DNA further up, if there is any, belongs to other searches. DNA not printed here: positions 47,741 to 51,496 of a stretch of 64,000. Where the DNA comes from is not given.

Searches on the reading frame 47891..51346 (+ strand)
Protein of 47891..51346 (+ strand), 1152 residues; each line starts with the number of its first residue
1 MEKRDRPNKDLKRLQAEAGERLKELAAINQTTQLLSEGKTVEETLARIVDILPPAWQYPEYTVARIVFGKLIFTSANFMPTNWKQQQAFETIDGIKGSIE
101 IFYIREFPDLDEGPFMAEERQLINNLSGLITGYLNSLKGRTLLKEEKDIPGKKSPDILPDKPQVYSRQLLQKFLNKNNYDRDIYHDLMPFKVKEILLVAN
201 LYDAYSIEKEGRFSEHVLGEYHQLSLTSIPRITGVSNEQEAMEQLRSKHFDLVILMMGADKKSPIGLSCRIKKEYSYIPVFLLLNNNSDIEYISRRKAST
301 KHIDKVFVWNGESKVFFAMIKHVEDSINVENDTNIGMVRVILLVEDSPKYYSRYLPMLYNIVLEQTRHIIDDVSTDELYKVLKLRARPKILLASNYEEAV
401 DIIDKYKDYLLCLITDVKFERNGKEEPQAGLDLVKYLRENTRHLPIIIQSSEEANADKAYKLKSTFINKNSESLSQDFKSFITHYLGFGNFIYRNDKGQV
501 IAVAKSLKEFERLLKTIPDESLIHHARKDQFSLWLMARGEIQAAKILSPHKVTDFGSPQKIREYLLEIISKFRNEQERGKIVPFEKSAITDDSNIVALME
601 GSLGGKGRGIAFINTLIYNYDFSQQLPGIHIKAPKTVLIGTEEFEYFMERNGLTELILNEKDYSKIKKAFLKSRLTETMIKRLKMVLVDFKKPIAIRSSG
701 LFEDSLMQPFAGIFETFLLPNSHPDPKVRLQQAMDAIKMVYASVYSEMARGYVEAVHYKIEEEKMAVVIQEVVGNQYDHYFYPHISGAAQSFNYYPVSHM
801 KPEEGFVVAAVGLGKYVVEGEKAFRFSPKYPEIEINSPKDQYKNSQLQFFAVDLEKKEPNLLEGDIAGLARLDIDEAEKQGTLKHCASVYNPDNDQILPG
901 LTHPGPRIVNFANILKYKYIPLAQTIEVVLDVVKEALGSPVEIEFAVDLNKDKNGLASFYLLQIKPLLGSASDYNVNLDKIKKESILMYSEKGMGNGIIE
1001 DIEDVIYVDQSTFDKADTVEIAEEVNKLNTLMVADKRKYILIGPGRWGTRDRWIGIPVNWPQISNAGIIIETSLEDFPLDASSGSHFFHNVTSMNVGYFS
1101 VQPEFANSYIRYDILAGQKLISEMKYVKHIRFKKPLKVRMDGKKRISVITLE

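Call 10: search_protein_families(library=pfam, proteins=[window:47891-51346:+], max_evalue=0.00001)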
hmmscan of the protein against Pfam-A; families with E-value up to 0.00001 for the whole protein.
window:47891-51346:+ (1152 aa): 2 families
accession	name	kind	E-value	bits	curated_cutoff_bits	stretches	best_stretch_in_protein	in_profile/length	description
PF01326.24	PPDK_N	-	1.3e-36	127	27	1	602-975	3-317/328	Pyruvate phosphate dikinase, AMP/ATP-binding domain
PF00072.30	Response_reg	-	6.4e-07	30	30.2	0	376-459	12-86/111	Response regulator receiver domain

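Call 59: search_protein_families(library=ncbifam, proteins=[window:47891-51346:+], max_evalue=1e-10)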
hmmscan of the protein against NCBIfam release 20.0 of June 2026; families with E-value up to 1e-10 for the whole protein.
window:47891-51346:+ (1152 aa): 3 families
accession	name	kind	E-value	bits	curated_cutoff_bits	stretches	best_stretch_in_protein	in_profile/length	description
NF052631.1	prodigiosin_PigC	equivalog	1.5e-14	52.9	1300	1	631-776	31-171/883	prodigiosin ligase PigC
NF004881.0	PRK06241.2-2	equivalog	5.6e-14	51.4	883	1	630-820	33-217/898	phosphoenolpyruvate synthase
NF052632.1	undecylprod_RedH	equivalog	1.4e-12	46.4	1350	1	633-821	34-201/880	undecylprodigiosin ligase RedH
